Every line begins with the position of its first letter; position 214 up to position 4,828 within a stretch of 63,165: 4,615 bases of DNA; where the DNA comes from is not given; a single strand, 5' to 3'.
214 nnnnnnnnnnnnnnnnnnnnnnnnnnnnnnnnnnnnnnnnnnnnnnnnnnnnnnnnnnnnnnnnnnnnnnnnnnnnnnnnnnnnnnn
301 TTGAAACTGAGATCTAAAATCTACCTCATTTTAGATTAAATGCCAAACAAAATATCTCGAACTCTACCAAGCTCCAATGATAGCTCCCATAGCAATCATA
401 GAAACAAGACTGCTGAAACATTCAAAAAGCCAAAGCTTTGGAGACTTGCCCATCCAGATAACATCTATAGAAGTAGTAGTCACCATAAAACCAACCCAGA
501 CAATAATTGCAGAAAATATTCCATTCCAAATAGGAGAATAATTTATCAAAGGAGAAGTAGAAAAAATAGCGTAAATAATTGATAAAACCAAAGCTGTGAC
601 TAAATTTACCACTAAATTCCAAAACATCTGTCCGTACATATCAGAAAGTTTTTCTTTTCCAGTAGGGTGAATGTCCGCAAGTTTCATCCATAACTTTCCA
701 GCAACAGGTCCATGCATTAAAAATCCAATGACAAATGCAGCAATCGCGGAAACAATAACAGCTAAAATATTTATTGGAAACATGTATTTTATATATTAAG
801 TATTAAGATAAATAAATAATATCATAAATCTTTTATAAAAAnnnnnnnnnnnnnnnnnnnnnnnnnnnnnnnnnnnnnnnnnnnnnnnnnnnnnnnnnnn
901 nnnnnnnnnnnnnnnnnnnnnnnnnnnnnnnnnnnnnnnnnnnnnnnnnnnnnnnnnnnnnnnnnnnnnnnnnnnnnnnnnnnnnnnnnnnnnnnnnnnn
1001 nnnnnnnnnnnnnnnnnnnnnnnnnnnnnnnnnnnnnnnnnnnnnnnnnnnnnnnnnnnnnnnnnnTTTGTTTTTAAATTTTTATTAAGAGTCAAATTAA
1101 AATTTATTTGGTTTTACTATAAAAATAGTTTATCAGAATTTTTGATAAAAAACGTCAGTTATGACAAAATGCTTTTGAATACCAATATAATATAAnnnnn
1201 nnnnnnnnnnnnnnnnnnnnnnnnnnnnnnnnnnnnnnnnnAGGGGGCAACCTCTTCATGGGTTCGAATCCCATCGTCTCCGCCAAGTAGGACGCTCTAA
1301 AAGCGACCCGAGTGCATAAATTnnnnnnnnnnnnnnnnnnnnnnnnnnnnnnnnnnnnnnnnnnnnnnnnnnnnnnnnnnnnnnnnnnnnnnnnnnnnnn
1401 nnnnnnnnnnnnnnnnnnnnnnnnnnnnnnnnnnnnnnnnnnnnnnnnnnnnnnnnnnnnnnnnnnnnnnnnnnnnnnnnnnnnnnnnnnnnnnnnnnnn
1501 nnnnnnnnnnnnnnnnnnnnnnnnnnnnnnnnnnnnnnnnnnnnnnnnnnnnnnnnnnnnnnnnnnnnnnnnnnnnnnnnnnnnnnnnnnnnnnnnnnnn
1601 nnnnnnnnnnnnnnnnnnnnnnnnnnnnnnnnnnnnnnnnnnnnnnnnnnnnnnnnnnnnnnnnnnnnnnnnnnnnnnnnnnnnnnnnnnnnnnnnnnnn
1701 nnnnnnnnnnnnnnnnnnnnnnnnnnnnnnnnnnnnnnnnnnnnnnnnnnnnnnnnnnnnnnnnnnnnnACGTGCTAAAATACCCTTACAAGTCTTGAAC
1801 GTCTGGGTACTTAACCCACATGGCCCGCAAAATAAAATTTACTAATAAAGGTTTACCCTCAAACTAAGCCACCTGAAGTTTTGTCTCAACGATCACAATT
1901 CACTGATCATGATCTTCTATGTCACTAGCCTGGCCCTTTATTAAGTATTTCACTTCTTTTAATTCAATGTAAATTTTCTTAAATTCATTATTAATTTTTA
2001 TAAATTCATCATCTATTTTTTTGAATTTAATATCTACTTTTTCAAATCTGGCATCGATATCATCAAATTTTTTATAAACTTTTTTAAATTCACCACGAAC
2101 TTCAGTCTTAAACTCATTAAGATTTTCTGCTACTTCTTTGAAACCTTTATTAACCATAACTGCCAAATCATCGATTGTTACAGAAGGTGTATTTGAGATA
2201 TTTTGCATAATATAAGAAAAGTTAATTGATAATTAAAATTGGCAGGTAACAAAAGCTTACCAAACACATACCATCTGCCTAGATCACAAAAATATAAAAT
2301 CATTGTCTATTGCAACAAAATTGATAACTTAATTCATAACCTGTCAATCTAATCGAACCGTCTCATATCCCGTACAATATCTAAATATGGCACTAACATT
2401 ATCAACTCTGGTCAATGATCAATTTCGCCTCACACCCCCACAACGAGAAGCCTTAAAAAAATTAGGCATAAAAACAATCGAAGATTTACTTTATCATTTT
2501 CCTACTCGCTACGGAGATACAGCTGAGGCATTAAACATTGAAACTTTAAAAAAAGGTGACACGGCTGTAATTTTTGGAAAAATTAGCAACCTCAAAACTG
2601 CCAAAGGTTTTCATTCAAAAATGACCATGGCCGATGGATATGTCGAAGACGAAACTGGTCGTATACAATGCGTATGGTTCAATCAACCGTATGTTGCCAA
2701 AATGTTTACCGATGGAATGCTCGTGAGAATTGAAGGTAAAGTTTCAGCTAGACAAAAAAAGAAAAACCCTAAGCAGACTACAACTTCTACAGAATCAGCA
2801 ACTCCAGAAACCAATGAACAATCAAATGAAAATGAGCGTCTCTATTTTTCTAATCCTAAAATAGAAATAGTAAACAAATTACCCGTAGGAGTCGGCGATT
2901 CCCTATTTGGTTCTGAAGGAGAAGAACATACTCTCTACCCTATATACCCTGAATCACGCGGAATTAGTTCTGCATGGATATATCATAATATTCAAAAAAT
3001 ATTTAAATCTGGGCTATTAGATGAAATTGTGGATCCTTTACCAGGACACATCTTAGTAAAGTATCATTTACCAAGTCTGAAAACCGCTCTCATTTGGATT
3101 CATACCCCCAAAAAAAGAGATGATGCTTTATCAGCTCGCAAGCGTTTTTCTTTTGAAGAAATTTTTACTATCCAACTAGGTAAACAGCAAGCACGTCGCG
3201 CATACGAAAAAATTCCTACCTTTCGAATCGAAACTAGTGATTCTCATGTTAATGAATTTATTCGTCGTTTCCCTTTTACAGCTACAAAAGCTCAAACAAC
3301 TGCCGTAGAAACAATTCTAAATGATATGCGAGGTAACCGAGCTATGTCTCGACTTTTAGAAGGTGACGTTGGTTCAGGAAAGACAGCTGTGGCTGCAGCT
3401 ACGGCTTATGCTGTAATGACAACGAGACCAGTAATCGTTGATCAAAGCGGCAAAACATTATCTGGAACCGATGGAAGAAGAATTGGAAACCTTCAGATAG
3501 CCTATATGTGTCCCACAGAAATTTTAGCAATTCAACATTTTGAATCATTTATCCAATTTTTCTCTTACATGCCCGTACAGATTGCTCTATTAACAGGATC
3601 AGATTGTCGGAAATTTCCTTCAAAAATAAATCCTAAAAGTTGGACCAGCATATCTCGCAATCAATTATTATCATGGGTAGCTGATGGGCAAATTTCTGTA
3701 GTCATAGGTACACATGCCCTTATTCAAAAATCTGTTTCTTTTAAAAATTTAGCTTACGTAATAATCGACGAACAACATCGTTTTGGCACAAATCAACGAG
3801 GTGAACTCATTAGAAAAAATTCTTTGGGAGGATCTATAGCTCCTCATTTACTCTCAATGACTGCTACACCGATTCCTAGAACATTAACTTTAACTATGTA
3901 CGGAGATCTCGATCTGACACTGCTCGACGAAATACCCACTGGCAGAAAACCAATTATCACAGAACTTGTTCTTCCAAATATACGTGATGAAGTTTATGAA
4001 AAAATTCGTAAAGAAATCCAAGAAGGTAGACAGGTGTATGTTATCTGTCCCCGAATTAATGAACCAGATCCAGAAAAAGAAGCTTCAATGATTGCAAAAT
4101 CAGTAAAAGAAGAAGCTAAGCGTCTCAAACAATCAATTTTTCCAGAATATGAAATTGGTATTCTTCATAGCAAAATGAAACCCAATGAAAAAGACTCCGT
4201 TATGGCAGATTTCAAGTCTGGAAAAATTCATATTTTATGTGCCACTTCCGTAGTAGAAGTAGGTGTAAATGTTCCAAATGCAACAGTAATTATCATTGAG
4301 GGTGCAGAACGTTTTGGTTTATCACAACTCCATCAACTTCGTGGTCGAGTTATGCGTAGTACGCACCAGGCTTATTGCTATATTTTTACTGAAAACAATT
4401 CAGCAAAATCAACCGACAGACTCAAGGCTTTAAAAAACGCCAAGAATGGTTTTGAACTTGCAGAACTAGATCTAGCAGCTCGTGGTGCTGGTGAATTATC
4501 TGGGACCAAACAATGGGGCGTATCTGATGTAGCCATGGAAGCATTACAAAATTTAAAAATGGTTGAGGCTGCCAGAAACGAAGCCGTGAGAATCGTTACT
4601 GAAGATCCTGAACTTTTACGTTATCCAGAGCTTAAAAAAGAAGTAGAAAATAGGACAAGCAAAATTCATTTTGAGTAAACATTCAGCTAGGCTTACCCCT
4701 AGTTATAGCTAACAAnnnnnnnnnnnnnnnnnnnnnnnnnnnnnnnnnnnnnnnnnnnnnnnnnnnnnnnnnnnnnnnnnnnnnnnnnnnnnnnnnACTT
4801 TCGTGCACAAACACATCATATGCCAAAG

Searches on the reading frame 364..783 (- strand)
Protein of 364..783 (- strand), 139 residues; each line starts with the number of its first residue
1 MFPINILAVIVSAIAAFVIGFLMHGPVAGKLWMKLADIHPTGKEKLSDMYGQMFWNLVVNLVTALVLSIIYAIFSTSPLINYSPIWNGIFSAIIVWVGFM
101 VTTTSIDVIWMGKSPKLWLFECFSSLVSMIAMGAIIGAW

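Call 57: search_protein_families(library=pfam, proteins=[window:364-783:-], max_evalue=0.001)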
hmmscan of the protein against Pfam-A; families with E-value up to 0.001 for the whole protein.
window:364-783:- (139 aa): 1 family
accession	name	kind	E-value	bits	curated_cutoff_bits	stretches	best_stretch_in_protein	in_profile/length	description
PF08570.15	DUF1761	-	1.7e-18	67.5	31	1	7-137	1-123/123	Protein of unknown function (DUF1761)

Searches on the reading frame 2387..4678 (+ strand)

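Call 57: search_protein_families(library=pfam, proteins=[window:2387-4678:+], max_evalue=0.001)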
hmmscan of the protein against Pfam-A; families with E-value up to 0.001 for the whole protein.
window:2387-4678:+ (763 aa): 7 families
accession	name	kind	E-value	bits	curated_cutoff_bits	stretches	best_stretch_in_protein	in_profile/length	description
PF00271.37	Helicase_C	-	1.6e-20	73.8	23.5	1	537-658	3-109/110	Helicase conserved C-terminal domain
PF00270.35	DEAD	-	4.4e-19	69.3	26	1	300-500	1-164/167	DEAD/DEAH box helicase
PF17191.10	RecG_wedge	-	9.1e-16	58.3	23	1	19-120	12-111/162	RecG wedge domain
PF01336.31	tRNA_anti-codon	-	9.2e-13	48.4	27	1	61-125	2-63/75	OB-fold nucleic acid binding domain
PF04851.21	ResIII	-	1.2e-09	38.7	22.5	1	300-495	5-162/164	Type III restriction enzyme, res subunit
PF19833.4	RecG_dom3_C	-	2e-07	31.4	26.8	1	687-744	3-62/87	ATP-dependent DNA helicase RecG, domain 3, C-terminal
PF22590.2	Cas3-like_C_2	-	0.0007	20.3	27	0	575-659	17-105/106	CRISPR-associated nuclease/helicase Cas3, C-terminal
